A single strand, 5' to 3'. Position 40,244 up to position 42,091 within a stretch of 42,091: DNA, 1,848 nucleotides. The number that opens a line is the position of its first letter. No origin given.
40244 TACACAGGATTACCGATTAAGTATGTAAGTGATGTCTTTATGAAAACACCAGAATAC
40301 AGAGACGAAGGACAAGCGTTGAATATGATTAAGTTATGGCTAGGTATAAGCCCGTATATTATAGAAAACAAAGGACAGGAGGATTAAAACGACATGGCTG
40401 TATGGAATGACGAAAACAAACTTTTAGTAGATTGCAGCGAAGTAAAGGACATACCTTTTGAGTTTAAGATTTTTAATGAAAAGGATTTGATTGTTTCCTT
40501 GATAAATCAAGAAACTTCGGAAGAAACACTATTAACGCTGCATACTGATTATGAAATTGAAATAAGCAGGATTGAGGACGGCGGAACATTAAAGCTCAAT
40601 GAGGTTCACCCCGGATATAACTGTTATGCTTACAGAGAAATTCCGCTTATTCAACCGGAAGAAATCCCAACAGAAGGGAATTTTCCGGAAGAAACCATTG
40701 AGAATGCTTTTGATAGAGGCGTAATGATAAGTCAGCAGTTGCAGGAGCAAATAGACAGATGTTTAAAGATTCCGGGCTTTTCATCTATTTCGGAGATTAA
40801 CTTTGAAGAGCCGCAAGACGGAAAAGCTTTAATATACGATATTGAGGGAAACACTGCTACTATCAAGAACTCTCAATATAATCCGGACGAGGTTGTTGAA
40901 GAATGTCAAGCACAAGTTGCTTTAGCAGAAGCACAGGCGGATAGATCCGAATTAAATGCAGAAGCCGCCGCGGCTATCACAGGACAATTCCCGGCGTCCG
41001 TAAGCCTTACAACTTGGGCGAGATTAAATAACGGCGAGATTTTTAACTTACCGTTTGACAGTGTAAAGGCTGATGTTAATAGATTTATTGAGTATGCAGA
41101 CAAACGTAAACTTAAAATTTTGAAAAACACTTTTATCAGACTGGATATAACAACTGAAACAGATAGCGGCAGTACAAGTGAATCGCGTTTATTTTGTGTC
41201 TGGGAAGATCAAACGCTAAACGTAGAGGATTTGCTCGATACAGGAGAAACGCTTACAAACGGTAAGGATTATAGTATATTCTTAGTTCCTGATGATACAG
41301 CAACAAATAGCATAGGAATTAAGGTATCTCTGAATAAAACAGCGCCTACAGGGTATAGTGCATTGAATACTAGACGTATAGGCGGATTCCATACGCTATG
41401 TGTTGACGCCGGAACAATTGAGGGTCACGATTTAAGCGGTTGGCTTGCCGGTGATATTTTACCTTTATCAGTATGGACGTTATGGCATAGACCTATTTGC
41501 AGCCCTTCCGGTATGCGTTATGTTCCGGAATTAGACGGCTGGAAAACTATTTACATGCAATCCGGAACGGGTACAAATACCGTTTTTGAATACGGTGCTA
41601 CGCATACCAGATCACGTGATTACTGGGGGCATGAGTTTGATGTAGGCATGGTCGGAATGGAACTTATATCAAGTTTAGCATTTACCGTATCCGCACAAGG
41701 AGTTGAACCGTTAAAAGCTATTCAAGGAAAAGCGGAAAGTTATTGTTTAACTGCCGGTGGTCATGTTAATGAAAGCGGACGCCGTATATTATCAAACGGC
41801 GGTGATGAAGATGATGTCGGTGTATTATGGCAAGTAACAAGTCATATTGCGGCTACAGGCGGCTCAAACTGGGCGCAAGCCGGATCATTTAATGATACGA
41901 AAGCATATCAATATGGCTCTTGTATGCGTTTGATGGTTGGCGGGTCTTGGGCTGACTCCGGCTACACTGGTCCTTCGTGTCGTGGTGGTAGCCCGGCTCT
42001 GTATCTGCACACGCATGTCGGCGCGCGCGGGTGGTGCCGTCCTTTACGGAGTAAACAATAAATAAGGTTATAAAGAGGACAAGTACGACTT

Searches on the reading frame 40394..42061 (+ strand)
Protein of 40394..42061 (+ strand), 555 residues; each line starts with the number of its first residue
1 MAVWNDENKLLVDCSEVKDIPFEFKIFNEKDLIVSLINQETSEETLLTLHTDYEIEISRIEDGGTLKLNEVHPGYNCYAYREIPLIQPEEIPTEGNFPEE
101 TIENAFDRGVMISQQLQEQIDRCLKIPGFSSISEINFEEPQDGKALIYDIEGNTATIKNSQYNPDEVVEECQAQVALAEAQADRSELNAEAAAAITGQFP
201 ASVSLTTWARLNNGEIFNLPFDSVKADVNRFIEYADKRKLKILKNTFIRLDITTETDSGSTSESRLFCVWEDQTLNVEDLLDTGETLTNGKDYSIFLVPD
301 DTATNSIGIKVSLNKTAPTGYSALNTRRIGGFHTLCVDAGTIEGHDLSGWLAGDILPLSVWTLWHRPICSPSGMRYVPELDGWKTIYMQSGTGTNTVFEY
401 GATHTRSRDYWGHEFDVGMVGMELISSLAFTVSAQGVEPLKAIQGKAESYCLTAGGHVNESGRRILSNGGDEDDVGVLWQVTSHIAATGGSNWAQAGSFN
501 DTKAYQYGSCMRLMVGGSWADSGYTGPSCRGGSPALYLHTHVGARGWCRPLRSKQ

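Call 9: search_protein_families(library=pfam, proteins=[window:40394-42061:+], max_evalue=0.1)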
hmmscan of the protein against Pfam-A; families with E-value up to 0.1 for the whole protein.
window:40394-42061:+ (555 aa): 1 family
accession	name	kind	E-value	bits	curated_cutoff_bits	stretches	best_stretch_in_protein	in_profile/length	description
PF21916.1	mtd_2nd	-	6.1e-17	62.4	24.6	1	272-361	30-114/115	Mtd second domain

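Call 10: search_protein_families(library=ncbifam, proteins=[window:40394-42061:+], max_evalue=0.1)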
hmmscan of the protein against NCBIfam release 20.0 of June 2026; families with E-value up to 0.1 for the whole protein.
window:40394-42061:+ (555 aa): 0 families

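Call 12: search_solved_structures(query=window:40394-42061:+, max_evalue=0.01, show_alignments=2)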
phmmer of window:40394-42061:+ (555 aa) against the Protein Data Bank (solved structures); distinct sequences matched with E-value up to 0.01: 7.
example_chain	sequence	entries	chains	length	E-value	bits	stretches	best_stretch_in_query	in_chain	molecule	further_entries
28lx_A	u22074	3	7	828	2.8e-09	39.4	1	18-124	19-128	Dpo31, tailspike protein | Dpo31-deltaD1, viral depolymerase depleted of domain 1 | Tail fibers Dpo36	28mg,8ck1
2iou_A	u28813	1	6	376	2.9e-06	29.5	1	279-389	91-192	Major Tropism Determinant P1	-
1yu0_A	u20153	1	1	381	3e-06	29.4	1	279-389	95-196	Major Tropism Determinant (Mtd-P1)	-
1yu1_A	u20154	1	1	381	3e-06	29.4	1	279-389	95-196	Major Tropism Determinant (Mtd-P3c)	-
1yu2_A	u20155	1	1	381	3e-06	29.4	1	279-389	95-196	Major Tropism Determinant (Mtd-M1)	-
1yu3_A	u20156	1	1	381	3e-06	29.4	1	279-389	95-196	Major Tropism Determinant (Mtd-I1)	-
1yu4_A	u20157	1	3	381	3e-06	29.4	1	279-389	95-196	Major Tropism Determinant (Mtd-U1)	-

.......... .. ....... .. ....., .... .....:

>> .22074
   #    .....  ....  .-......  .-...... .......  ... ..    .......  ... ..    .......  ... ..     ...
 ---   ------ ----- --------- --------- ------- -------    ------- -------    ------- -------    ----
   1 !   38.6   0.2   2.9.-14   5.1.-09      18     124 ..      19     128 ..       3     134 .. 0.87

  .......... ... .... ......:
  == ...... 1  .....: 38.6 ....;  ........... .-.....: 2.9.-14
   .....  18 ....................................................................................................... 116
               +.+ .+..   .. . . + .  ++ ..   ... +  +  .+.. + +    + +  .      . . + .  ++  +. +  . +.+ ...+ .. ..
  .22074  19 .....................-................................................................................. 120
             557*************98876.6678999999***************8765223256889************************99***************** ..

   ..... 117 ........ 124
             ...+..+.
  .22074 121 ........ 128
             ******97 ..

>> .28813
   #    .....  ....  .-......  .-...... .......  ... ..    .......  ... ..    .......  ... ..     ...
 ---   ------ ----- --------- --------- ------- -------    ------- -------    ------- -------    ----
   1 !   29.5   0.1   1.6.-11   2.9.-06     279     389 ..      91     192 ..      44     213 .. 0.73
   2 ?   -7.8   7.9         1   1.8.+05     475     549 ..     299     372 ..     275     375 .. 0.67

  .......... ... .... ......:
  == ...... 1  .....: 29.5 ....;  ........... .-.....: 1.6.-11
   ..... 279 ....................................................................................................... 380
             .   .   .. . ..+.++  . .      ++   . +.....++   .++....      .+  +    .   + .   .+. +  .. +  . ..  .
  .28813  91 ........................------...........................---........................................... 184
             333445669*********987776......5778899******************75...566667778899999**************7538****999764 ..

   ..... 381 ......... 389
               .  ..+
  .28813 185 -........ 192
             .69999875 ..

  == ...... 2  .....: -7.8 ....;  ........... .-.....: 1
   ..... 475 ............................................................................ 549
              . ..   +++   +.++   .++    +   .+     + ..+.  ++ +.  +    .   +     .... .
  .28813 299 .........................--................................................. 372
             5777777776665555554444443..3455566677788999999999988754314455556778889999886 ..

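Call 27: search_protein_families(library=phrogs, proteins=[window:40394-42061:+], max_evalue=0.01)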
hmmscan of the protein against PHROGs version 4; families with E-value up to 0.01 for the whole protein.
window:40394-42061:+ (555 aa): 12 families
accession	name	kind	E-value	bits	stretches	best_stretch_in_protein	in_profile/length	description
phrog_11262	-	tail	4.3e-32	112.7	1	281-551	116-390/393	tail protein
phrog_1640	-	tail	1.3e-12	48.7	1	21-127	22-128/765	tail protein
phrog_17220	-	unknown function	1.9e-10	40.6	1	19-131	20-132/868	-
phrog_6518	-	tail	2.4e-09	36.8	1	21-128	19-123/793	tail fiber protein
phrog_38237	-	unknown function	6.2e-09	35.7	1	19-130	20-131/697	-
phrog_36601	-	tail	9.8e-09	34.9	1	19-130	34-145/1084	tail fiber protein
phrog_32960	-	unknown function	2.9e-08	33.5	1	18-127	19-128/762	-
phrog_8649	-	unknown function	3.1e-08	33.7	1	19-129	20-130/743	-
phrog_13893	-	tail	4.6e-08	32.9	1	20-128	21-129/648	tail protein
phrog_30017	-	unknown function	4.3e-06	25.9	1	20-127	21-127/1025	-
phrog_5510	-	tail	8.8e-05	22.1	1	20-117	21-118/789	tail fiber protein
phrog_5662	-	tail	0.0009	18.7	1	18-125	19-126/729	tail fiber protein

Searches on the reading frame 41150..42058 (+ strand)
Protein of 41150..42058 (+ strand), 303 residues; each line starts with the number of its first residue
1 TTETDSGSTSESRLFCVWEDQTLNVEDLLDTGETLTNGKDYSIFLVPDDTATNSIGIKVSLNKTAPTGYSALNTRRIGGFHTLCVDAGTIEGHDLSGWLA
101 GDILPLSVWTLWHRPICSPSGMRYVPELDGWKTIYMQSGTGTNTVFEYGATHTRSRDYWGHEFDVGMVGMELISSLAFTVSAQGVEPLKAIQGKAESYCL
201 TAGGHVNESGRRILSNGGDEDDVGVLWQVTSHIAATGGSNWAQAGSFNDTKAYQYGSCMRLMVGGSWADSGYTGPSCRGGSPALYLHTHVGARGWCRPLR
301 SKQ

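Call 110: search_solved_structures(query=A8, max_evalue=0.01, show_alignments=1)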
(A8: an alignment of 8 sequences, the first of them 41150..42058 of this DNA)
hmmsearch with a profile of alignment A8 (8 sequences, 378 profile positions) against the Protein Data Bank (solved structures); distinct sequences matched with E-value up to 0.01: 6.
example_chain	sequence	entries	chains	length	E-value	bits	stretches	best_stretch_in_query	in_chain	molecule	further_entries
1yu3_A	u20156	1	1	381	7.9e-36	127.1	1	97-374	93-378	Major Tropism Determinant (Mtd-I1)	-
1yu1_A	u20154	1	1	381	1e-35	126.7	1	97-374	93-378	Major Tropism Determinant (Mtd-P3c)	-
1yu4_A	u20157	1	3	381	1.6e-35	126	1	97-374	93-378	Major Tropism Determinant (Mtd-U1)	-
1yu2_A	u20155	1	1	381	2.4e-35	125.5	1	97-374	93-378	Major Tropism Determinant (Mtd-M1)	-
1yu0_A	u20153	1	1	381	1.2e-34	123.2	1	97-374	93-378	Major Tropism Determinant (Mtd-P1)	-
2iou_A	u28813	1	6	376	1.4e-34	123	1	97-374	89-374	Major Tropism Determinant P1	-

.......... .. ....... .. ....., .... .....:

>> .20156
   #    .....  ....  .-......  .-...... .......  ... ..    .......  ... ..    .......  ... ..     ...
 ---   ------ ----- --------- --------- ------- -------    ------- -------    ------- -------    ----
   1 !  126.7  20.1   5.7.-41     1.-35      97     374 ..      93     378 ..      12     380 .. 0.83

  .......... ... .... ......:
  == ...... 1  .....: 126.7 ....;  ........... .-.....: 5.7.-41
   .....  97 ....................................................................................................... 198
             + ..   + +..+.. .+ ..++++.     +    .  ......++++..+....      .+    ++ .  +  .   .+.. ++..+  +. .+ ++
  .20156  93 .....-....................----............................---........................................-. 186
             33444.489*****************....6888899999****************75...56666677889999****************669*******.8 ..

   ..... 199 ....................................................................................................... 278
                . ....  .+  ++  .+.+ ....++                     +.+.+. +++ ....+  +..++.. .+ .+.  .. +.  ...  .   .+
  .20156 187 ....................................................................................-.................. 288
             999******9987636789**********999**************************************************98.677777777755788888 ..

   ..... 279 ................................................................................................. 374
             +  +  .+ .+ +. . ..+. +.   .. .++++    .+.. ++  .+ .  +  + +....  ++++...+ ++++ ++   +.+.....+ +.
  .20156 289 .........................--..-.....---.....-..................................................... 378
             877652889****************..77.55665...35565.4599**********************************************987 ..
